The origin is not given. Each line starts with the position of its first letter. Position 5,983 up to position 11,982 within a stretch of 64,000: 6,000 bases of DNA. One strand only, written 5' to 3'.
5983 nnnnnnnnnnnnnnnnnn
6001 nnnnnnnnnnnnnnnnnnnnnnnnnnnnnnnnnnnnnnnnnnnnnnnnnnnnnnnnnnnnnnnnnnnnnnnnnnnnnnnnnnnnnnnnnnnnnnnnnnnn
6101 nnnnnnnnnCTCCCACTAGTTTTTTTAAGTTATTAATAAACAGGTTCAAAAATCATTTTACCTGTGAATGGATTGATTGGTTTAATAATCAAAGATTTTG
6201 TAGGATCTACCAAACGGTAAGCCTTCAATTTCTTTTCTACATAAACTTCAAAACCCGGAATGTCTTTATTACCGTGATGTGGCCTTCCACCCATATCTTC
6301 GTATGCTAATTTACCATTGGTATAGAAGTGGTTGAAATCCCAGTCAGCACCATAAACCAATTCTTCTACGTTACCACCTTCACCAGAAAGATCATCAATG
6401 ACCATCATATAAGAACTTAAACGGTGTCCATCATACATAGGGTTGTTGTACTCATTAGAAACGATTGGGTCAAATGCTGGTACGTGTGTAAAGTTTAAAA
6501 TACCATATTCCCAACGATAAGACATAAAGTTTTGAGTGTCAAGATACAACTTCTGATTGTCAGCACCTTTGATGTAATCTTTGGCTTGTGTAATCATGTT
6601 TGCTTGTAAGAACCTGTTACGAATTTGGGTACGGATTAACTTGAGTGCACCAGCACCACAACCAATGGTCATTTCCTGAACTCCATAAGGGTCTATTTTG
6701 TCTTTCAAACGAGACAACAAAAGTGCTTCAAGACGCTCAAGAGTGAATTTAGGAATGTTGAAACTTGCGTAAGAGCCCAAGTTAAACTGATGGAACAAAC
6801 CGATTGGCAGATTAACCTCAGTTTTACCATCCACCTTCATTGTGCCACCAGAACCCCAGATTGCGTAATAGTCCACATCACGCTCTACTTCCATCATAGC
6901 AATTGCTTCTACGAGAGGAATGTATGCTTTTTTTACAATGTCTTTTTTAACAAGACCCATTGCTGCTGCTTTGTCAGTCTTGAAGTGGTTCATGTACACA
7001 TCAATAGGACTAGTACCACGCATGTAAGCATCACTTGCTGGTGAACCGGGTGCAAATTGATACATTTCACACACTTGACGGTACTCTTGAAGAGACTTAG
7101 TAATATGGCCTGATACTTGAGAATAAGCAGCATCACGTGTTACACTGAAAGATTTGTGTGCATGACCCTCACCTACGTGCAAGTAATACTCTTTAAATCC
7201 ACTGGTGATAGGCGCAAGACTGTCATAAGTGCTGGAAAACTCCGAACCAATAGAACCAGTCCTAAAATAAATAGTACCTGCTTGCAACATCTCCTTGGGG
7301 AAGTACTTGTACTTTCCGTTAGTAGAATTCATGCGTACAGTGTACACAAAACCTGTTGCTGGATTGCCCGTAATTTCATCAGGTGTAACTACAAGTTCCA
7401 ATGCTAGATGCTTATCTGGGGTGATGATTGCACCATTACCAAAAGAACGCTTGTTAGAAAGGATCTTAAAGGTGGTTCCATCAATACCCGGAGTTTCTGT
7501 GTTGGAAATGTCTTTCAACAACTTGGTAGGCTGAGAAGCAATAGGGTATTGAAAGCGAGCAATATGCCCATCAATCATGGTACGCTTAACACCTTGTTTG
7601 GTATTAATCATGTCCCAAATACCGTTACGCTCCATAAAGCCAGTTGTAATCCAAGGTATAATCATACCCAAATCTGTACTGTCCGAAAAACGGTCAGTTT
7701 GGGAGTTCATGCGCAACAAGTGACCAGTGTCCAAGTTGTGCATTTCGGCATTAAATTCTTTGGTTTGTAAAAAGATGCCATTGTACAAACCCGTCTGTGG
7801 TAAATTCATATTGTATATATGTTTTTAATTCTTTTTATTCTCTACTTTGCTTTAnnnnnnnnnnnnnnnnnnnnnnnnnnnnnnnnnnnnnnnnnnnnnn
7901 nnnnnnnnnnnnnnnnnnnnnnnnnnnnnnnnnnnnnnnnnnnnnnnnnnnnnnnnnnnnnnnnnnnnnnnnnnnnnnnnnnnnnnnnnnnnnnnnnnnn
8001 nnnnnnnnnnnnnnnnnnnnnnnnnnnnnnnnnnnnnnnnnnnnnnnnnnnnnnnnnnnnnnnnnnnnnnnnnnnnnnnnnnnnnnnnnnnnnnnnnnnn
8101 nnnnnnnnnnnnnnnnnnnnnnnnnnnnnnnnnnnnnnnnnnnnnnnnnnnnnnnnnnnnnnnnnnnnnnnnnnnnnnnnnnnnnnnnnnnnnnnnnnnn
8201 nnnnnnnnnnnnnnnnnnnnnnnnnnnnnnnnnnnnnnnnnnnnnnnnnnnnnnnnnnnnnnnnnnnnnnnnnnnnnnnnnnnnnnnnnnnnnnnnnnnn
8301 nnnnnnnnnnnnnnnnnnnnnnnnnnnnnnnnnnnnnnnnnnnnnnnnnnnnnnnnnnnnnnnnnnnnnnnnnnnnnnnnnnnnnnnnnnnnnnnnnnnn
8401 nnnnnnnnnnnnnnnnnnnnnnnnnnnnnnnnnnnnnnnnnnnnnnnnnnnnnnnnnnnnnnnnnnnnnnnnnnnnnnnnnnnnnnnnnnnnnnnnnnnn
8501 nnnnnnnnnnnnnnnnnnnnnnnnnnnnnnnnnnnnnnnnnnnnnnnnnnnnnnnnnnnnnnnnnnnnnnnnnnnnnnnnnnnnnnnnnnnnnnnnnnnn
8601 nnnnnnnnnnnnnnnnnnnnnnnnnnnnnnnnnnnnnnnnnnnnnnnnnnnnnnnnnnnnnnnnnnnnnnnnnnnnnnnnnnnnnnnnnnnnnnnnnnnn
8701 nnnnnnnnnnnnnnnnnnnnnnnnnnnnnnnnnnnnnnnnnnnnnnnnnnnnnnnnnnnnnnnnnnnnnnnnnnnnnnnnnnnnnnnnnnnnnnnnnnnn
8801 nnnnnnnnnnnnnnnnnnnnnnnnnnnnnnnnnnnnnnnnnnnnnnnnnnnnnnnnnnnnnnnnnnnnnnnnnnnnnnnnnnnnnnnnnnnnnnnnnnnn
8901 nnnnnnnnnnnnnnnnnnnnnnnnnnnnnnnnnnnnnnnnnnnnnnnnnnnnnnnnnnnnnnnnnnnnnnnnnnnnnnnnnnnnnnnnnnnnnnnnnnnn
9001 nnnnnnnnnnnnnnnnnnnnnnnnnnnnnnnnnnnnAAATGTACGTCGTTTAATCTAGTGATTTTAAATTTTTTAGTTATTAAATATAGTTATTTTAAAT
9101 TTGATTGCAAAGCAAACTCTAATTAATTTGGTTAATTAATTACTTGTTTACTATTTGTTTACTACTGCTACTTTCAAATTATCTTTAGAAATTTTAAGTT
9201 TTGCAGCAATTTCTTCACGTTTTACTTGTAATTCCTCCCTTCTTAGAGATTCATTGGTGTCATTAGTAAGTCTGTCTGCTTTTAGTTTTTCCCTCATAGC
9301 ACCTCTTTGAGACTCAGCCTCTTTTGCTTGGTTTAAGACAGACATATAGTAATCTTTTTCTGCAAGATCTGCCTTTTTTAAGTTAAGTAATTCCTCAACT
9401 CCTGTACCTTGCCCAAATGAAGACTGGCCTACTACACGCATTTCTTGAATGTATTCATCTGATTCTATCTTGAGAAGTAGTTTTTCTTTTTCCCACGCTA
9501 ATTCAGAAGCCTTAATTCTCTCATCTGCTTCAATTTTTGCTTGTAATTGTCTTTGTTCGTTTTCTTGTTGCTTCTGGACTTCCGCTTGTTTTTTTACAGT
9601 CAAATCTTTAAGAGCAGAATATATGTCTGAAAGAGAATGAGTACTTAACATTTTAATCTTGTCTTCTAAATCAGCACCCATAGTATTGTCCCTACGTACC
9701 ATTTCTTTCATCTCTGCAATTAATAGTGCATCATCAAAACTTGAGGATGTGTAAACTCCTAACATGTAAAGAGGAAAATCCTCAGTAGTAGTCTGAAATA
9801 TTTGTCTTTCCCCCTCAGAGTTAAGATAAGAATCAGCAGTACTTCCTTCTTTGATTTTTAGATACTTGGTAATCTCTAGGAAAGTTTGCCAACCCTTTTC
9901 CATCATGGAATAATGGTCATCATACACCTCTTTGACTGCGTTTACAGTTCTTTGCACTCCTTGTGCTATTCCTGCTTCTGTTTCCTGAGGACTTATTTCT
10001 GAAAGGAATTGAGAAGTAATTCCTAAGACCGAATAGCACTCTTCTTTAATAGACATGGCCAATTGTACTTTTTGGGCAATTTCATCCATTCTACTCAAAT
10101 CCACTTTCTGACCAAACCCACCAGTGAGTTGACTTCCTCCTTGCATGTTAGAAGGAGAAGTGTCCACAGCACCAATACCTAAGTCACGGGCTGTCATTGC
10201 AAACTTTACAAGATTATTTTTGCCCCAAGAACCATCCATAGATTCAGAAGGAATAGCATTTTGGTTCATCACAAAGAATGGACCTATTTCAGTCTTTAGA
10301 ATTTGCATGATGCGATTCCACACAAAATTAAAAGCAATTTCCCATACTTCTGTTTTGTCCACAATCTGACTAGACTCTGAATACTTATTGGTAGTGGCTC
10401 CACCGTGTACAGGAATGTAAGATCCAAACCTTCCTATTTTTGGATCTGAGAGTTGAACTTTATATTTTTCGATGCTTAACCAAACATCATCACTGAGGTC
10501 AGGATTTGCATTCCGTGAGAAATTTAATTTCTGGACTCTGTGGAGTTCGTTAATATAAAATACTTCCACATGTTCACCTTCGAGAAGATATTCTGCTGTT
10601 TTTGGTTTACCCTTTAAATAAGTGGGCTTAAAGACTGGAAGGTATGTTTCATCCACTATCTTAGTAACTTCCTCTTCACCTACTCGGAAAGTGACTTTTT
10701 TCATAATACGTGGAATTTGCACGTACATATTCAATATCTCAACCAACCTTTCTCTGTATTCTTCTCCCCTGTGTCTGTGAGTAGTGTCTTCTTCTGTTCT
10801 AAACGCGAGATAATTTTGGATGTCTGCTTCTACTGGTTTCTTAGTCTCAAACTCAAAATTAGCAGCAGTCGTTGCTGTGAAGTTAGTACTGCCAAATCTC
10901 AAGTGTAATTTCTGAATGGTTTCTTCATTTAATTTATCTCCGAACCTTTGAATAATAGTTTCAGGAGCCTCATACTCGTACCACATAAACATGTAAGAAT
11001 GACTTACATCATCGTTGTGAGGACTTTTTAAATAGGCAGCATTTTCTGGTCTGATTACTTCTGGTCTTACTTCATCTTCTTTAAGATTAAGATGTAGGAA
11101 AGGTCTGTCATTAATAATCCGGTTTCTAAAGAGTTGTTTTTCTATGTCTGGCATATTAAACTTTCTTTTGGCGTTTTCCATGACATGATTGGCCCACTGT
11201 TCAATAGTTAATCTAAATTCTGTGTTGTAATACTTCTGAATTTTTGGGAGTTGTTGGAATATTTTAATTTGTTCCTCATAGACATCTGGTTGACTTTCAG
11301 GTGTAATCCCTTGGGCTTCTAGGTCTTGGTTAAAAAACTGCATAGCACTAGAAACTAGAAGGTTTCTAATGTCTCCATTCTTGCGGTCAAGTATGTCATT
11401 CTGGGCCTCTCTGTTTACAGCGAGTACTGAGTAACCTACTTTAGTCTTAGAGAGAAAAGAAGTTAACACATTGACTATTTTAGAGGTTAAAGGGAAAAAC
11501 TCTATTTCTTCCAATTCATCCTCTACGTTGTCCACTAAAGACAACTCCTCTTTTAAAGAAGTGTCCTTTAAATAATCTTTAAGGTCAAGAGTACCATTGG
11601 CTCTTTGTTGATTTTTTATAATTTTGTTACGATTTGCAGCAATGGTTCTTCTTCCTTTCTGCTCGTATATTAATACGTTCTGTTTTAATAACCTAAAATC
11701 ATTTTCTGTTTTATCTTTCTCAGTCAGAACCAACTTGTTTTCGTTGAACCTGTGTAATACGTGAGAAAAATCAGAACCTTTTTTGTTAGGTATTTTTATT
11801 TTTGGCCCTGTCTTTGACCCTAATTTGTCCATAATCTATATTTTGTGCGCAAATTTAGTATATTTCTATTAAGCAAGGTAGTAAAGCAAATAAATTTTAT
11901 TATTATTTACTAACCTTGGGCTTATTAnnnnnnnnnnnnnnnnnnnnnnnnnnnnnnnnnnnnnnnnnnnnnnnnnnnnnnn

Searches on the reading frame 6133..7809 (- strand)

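Call 12: search_protein_families(library=pfam, max_evalue=0.01, proteins=[window:6133-7809:-])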
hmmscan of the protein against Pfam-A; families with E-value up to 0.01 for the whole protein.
window:6133-7809:- (558 aa): 1 family
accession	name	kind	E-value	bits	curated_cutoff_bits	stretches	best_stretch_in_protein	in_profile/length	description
PF23898.1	Crass_capsid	-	4.9e-12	45.4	27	2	101-197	97-190/496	Crassvirus major capsid protein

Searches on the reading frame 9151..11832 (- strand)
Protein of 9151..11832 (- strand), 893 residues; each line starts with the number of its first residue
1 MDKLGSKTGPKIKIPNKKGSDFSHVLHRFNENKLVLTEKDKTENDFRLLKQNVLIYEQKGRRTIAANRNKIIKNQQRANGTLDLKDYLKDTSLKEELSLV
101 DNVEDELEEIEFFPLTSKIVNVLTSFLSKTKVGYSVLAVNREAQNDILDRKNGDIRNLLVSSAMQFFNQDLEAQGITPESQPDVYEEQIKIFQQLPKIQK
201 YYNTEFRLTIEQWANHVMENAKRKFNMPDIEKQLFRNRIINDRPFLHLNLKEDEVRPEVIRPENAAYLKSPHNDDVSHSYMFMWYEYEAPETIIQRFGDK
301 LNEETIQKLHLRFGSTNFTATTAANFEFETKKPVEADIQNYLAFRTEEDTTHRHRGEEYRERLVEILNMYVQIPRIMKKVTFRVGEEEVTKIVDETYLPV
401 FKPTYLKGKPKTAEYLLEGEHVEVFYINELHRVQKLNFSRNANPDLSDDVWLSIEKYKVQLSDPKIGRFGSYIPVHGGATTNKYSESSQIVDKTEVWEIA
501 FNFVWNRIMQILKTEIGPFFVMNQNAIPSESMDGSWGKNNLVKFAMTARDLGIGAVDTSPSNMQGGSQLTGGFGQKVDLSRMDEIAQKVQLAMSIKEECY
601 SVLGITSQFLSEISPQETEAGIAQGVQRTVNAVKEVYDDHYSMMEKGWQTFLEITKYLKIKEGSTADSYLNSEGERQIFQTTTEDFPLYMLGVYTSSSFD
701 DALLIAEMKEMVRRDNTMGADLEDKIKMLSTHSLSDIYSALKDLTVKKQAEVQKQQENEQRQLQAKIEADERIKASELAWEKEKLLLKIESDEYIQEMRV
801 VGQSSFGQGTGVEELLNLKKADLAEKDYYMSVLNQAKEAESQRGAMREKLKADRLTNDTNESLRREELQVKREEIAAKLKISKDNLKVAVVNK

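Call 8: search_dna_similar(query=window:9151-11832:-, collection=phages, mode=protein, max_rows=25, max_evalue=0.001)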
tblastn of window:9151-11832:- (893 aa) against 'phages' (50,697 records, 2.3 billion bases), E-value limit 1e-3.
Records with a match: 13; places in all: 13; records where one place covers at least 80% of the query: 0.
Best place of each record, by identity: <60% 13.
By first word of the organism name: Cellulophaga 7; uncultured 4; Leptolyngbya 1; phage 1.
By host as written in the record: - 5; Cellulophaga baltica #18 2; Cellulophaga baltica #17 2; Cellulophaga baltica #4 2; Leptolyngbya boryana 1; Cellulophaga baltica #13 1.
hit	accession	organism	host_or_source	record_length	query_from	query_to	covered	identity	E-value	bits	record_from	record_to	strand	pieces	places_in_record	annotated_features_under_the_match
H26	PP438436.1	Leptolyngbya phage Lbo-JY46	Leptolyngbya boryana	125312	41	742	66%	25.2%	7e-17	164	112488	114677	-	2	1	hypothetical protein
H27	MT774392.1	uncultured phage cr128_1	human feces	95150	108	698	66%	20.0%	3e-6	58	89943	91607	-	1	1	portal protein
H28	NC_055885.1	uncultured phage cr128_1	human feces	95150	108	698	66%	20.0%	3e-6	58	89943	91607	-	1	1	portal protein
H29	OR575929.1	phage csAssE-Sib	human gut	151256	357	737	43%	22.5%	7e-15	86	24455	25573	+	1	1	portal protein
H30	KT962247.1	Cellulophaga phage phi17:2_18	Cellulophaga baltica #18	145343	442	735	33%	23.1%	4e-11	73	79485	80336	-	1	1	structural protein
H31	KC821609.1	Cellulophaga phage phi17:2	Cellulophaga baltica #17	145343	442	735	33%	23.1%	4e-11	73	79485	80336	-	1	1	structural protein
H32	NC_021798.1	Cellulophaga phage phi17:2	Cellulophaga baltica #17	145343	442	735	33%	23.1%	4e-11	73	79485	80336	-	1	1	portal protein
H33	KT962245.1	Cellulophaga phage phi4:1_13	Cellulophaga baltica #13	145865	442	735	33%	23.1%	4e-11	73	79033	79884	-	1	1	structural protein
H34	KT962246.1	Cellulophaga phage phi4:1_18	Cellulophaga baltica #18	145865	442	735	33%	23.1%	4e-11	73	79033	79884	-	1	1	structural protein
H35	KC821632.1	Cellulophaga phage phi4:1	Cellulophaga baltica #4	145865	442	735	33%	23.1%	4e-11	73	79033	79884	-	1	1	structural protein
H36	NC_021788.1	Cellulophaga phage phi4:1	Cellulophaga baltica #4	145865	442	735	33%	23.1%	4e-11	73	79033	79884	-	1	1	portal protein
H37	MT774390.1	uncultured phage cr85_1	human feces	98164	419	698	31%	20.1%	2e-4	52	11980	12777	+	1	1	portal protein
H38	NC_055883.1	uncultured phage cr85_1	human feces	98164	419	698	31%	20.1%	2e-4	52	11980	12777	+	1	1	portal protein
